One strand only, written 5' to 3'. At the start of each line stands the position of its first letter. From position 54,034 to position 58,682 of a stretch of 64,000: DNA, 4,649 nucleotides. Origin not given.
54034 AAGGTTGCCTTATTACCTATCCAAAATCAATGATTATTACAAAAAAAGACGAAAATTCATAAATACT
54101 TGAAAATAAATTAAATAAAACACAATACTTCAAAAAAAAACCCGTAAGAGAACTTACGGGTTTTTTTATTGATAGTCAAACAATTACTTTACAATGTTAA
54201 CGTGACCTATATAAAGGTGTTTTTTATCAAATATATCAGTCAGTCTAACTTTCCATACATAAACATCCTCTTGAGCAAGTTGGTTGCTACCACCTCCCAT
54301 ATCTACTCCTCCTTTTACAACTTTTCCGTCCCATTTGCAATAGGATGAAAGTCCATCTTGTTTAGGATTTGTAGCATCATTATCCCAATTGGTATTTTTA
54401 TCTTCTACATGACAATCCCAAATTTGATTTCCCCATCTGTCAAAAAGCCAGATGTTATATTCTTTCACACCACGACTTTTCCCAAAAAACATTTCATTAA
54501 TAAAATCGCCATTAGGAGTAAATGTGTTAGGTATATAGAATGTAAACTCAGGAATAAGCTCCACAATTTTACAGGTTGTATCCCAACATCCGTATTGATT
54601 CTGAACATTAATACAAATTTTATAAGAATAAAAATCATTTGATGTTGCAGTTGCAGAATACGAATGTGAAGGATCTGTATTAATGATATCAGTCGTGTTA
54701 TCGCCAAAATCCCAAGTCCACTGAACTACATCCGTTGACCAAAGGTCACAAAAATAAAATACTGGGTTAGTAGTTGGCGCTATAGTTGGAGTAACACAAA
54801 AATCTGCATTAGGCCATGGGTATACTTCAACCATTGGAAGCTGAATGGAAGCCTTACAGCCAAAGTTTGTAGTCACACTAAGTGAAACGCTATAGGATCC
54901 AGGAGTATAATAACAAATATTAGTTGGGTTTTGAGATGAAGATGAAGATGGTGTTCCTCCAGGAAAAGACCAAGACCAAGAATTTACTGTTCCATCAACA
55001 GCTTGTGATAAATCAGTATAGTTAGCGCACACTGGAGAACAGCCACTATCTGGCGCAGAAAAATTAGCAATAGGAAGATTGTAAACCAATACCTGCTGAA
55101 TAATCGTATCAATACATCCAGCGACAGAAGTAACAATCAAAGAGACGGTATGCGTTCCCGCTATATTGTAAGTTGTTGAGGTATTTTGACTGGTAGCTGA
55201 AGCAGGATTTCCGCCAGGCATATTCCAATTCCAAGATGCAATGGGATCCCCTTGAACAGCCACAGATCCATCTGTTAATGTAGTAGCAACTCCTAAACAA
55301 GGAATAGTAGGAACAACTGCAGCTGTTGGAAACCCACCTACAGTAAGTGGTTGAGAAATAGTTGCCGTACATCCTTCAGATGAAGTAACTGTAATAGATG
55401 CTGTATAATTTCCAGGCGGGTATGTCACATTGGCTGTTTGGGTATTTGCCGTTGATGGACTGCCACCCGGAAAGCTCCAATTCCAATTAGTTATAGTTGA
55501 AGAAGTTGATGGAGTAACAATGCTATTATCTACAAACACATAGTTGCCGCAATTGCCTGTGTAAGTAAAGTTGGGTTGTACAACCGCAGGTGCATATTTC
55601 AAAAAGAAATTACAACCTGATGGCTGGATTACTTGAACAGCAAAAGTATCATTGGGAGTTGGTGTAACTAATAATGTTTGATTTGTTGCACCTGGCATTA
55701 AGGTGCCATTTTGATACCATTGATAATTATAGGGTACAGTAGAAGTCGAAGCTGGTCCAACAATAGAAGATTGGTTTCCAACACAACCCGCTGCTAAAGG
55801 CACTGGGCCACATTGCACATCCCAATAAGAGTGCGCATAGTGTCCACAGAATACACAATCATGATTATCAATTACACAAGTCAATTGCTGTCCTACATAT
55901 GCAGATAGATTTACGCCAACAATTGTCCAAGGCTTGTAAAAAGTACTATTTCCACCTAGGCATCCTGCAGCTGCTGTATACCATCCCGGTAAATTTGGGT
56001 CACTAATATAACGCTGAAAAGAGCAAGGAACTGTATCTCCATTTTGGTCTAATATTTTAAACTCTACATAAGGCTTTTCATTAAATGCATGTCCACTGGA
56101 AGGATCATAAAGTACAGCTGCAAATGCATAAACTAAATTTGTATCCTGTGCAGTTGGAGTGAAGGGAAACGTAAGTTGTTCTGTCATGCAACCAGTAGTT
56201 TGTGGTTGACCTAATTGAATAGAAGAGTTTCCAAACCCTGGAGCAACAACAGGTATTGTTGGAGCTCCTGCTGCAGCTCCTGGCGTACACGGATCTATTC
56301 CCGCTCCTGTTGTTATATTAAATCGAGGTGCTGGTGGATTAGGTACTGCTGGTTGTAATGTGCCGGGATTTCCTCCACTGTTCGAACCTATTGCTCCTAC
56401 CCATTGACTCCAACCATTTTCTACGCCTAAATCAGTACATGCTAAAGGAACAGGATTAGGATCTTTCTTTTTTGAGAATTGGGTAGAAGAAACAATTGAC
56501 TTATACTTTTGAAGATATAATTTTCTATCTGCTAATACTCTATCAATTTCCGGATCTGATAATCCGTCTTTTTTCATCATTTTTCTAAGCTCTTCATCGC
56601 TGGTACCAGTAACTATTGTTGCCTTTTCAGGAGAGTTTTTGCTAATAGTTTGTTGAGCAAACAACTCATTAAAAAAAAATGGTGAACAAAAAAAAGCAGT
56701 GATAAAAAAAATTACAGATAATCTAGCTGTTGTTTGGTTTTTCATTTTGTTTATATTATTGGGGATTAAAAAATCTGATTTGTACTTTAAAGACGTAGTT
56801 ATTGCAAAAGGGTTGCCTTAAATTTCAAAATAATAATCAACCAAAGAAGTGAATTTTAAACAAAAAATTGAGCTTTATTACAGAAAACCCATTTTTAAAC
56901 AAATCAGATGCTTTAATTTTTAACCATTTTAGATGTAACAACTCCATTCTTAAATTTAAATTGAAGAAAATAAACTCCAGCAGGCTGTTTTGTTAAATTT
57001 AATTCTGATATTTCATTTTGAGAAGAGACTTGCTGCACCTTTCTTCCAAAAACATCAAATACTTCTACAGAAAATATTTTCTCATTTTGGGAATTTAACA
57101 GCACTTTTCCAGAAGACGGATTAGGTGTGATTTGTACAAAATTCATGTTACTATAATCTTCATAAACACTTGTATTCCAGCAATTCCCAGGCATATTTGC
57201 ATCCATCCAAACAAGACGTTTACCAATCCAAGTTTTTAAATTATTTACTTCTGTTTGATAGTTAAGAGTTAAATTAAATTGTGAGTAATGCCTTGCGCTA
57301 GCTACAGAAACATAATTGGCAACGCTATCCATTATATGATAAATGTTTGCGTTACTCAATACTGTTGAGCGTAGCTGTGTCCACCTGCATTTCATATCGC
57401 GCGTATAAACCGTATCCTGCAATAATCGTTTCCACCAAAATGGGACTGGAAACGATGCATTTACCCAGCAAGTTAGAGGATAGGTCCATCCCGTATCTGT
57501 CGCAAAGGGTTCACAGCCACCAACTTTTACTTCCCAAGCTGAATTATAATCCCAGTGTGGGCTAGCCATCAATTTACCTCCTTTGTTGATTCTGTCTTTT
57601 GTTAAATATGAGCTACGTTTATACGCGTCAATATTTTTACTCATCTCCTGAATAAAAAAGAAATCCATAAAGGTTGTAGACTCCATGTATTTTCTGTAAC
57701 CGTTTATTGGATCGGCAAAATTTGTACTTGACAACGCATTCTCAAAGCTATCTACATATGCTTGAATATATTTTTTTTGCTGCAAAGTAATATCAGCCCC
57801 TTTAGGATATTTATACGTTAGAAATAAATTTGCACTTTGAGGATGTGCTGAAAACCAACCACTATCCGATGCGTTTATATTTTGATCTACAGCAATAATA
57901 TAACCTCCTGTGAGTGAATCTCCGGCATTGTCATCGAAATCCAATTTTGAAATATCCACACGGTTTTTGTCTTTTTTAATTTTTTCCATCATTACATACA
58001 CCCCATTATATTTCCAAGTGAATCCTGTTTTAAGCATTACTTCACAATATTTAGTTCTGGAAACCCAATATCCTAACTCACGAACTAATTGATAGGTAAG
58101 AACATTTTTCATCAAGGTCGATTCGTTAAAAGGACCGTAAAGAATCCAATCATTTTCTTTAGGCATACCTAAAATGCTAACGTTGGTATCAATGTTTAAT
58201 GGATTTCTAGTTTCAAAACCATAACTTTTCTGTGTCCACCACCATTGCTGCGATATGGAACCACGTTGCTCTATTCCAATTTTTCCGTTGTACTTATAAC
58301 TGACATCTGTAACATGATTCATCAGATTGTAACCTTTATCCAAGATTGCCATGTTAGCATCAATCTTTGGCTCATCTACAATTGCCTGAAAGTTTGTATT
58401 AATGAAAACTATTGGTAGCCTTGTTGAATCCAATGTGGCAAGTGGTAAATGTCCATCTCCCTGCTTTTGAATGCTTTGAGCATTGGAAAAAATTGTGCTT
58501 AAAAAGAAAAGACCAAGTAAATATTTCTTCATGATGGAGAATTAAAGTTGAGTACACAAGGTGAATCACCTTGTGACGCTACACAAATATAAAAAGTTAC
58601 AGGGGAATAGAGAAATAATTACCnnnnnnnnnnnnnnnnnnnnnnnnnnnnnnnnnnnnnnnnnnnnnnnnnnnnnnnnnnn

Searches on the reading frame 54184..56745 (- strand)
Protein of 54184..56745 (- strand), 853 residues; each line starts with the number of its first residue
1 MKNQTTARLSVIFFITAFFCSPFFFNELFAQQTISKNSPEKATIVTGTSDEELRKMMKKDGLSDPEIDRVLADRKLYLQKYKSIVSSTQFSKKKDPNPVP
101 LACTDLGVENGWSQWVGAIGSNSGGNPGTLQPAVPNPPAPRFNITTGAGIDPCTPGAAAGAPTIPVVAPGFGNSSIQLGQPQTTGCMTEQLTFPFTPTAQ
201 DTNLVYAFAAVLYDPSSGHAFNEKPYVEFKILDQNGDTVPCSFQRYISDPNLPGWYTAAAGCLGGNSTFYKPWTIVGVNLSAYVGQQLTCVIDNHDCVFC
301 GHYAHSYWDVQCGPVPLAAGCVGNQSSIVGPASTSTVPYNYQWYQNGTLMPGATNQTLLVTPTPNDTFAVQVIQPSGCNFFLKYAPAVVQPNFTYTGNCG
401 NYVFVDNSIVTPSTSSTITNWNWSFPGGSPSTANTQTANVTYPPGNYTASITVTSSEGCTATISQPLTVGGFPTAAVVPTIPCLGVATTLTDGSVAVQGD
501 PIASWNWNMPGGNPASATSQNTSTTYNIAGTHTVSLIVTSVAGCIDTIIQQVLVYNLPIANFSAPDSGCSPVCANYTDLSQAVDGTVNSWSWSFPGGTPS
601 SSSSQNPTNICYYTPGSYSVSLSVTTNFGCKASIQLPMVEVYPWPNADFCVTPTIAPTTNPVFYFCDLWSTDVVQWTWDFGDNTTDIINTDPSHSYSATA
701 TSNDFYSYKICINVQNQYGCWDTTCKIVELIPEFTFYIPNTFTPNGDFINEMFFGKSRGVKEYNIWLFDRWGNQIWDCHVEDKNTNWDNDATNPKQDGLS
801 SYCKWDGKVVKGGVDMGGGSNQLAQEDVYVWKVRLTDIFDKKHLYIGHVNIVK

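Call 3: search_protein_families(library=pfam, proteins=[window:54184-56745:-], max_evalue=0.01)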
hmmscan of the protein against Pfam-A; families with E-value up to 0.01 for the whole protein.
window:54184-56745:- (853 aa): 4 families
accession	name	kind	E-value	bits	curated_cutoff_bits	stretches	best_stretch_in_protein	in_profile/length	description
PF18911.6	PKD_4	-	5e-30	103.8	27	4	558-633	4-77/85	PKD domain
PF00801.26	PKD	-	4.1e-20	72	23.5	4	582-629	25-70/80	PKD domain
PF13585.12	CHU_C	-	1.7e-06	28.5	27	1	738-793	3-57/86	CHU_C Type IX secretion signal domain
PF22352.2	K319L-like_PKD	-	0.00026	21.4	27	0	407-464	18-79/84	K319L-like, PKD domain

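Call 13: search_protein_families(library=ncbifam, proteins=[window:54184-56745:-], max_evalue=0.001)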
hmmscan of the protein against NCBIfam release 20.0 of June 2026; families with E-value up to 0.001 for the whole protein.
window:54184-56745:- (853 aa): 1 family
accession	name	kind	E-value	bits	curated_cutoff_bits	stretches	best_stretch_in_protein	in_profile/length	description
TIGR04131.1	Bac_Flav_CTERM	domain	1.6e-05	25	35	1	738-792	3-56/85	T9SS type B sorting domain-containing protein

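Call 59: find_encoding_contigs(protein=window:54184-56745:-, flank=6000, max_places=10)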
Protein window:54184-56745:- (853 aa): 7 contigs read that carry it; 3 places shown.
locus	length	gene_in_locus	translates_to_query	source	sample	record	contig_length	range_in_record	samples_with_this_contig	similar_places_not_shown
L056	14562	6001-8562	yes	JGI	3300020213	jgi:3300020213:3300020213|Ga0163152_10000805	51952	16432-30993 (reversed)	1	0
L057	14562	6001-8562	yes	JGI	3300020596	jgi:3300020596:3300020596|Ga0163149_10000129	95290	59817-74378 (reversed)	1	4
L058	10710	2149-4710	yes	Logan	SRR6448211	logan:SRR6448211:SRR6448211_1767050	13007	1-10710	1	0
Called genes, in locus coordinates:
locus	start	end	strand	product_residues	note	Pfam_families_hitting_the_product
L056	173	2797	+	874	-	PF01751:Toprim, PF01131:Topoisom_bac, PF13368:Toprim_C_rpt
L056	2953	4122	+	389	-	PF00491:Arginase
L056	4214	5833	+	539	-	PF08757:CotH, PF18962:Por_Secre_tail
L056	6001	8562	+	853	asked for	PF18911:PKD_4 (weak), PF00801:PKD (weak), PF13585:CHU_C (weak)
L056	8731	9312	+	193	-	PF07638:Sigma70_ECF (faint), PF04542:Sigma70_r2, PF08281:Sigma70_r4_2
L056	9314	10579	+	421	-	PF18911:PKD_4, PF00801:PKD, PF18911:PKD_4, PF13585:CHU_C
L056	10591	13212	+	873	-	PF19408:PKD_6 (faint), PF22352:K319L-like_PKD (faint), PF18911:PKD_4 (weak), PF00801:PKD (weak), PF18911:PKD_4, PF13585:CHU_C (weak)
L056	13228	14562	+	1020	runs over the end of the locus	PF18911:PKD_4 (weak), PF00801:PKD, PF18911:PKD_4, PF00801:PKD (weak), PF18911:PKD_4, PF00801:PKD, PF18911:PKD_4, PF13585:CHU_C (weak), +1 more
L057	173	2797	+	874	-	PF01751:Toprim, PF01131:Topoisom_bac, PF13368:Toprim_C_rpt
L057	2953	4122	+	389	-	PF00491:Arginase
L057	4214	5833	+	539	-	PF08757:CotH, PF18962:Por_Secre_tail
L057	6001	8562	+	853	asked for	PF18911:PKD_4 (weak), PF00801:PKD (weak), PF13585:CHU_C (weak)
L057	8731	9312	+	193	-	PF07638:Sigma70_ECF (faint), PF04542:Sigma70_r2, PF08281:Sigma70_r4_2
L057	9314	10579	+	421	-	PF18911:PKD_4, PF00801:PKD, PF18911:PKD_4, PF13585:CHU_C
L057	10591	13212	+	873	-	PF19408:PKD_6 (faint), PF22352:K319L-like_PKD (faint), PF18911:PKD_4 (weak), PF00801:PKD (weak), PF18911:PKD_4, PF13585:CHU_C (weak)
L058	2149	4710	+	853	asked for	PF18911:PKD_4 (weak), PF00801:PKD (weak), PF13585:CHU_C (weak)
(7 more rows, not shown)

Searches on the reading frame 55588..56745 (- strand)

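Call 67: search_protein_families(library=pfam, proteins=[window:55588-56745:-], max_evalue=5)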
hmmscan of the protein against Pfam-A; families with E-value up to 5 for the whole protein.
window:55588-56745:- (386 aa): 1 family
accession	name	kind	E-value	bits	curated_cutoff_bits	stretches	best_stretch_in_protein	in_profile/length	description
PF13895.12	Ig_2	-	0.058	14.1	27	1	335-372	25-63/79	Immunoglobulin domain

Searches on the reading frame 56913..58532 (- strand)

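Call 13: search_protein_families(library=ncbifam, proteins=[window:56913-58532:-], max_evalue=0.001)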
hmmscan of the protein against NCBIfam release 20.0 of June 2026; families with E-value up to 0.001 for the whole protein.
window:56913-58532:- (539 aa): 2 families
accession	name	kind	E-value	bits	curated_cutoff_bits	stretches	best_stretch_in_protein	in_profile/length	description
TIGR04183.1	Por_Secre_tail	domain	1.2e-12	47.6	23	1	468-539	1-72/72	T9SS type A sorting domain-containing protein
NF033708.1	T9SS_Cterm_ChiA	domain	0.00027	20.7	40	1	488-537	3-53/55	T9SS sorting signal type C domain-containing protein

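Call 14: search_protein_families(library=pfam, proteins=[window:56913-58532:-], max_evalue=0.001)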
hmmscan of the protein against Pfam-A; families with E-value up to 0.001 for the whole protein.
window:56913-58532:- (539 aa): 2 families
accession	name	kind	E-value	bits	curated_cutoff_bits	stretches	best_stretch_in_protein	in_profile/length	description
PF08757.17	CotH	-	2.7e-45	155.7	23.8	1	87-443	1-322/322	CotH kinase protein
PF18962.6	Por_Secre_tail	-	7.8e-11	42.6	27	1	470-537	3-74/75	Secretion system C-terminal sorting domain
